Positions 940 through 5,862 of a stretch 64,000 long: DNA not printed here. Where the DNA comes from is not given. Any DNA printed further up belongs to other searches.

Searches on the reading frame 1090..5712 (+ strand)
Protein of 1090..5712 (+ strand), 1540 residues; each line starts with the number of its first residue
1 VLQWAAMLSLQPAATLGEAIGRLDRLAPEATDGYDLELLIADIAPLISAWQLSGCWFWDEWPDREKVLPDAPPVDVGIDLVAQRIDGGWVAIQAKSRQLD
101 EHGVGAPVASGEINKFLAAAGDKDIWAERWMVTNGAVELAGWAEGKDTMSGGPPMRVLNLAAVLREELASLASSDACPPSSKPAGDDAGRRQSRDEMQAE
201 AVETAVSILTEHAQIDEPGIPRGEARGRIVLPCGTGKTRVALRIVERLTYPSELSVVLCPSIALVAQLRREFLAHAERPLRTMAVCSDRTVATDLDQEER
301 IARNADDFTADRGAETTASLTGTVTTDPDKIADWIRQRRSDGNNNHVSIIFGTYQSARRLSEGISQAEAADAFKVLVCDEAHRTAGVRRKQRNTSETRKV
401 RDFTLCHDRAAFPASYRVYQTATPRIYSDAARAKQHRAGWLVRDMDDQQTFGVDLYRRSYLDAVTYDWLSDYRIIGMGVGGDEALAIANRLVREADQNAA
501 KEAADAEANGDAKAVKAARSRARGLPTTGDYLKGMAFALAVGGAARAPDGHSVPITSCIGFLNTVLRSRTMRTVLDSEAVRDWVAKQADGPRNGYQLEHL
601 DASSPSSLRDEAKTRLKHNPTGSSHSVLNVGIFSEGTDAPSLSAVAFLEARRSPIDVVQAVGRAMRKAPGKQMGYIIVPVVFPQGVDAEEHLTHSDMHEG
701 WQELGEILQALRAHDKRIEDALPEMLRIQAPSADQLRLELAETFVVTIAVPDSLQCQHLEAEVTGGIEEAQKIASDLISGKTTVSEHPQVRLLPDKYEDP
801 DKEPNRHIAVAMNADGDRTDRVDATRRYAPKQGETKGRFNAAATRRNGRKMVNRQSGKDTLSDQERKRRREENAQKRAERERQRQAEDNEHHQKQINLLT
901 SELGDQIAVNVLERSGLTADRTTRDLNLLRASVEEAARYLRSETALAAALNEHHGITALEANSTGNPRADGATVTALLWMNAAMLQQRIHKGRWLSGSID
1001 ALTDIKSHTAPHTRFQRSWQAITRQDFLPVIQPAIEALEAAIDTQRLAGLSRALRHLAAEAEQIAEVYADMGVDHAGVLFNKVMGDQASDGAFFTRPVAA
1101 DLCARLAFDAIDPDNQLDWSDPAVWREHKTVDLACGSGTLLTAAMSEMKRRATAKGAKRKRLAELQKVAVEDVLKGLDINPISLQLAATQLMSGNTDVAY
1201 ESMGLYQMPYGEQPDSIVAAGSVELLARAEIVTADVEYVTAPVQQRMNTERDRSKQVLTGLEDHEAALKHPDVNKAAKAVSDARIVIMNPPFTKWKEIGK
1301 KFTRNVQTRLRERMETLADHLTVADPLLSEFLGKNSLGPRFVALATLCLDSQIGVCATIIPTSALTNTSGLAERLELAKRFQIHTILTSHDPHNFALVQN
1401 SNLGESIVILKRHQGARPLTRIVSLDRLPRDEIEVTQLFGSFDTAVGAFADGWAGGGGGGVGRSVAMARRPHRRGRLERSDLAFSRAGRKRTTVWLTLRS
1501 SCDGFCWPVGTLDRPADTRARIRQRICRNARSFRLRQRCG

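Call 90: search_protein_families(library=pfam, proteins=[window:1090-5712:+], max_evalue=0.001)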
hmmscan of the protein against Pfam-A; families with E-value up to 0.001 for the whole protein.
window:1090-5712:+ (1540 aa): 5 families
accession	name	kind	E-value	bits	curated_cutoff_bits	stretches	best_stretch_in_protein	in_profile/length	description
PF04851.21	ResIII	-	6.7e-19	68.8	22.5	1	196-425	6-163/164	Type III restriction enzyme, res subunit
PF13156.12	Mrr_cat_2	-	7.9e-09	35.9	22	1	51-133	9-83/127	Restriction endonuclease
PF00270.35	DEAD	-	6.9e-07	29.6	26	0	229-287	19-81/167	DEAD/DEAH box helicase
PF00271.37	Helicase_C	-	2.7e-06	28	23.5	1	592-667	37-109/110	Helicase conserved C-terminal domain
PF13583.11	Reprolysin_4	-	0.0002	21.6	22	1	303-396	66-158/203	Metallo-peptidase family M12B Reprolysin-like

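Call 91: search_protein_families(library=padloc, proteins=[window:1090-5712:+], max_evalue=0.00001)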
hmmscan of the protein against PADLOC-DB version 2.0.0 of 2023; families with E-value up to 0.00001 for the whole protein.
window:1090-5712:+ (1540 aa): 6 families
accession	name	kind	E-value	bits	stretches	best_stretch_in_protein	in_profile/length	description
PDLC03597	REase_MTase_IIG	-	1.7e-88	295.6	1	51-722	43-647/1646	Type IIG restriction enzyme-methyltransferase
PDLC03051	REase_MTase_I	-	1.2e-50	169.7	1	224-722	196-652/1591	Type I restriction enzyme-methyltransferase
PDLC02707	PbeA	-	7.4e-13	45.9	0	612-693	562-643/672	PbeA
PDLC02704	PbeA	-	2.2e-08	31.1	0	594-690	561-654/682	PbeA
PDLC03021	MTase_I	-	1.5e-06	25.3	0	1127-1192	185-246/491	Type I methyltransferase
PDLC03630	REase_MTase_IIG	-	8e-06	21.9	0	1121-1224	400-498/1100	Type IIG restriction enzyme-methyltransferase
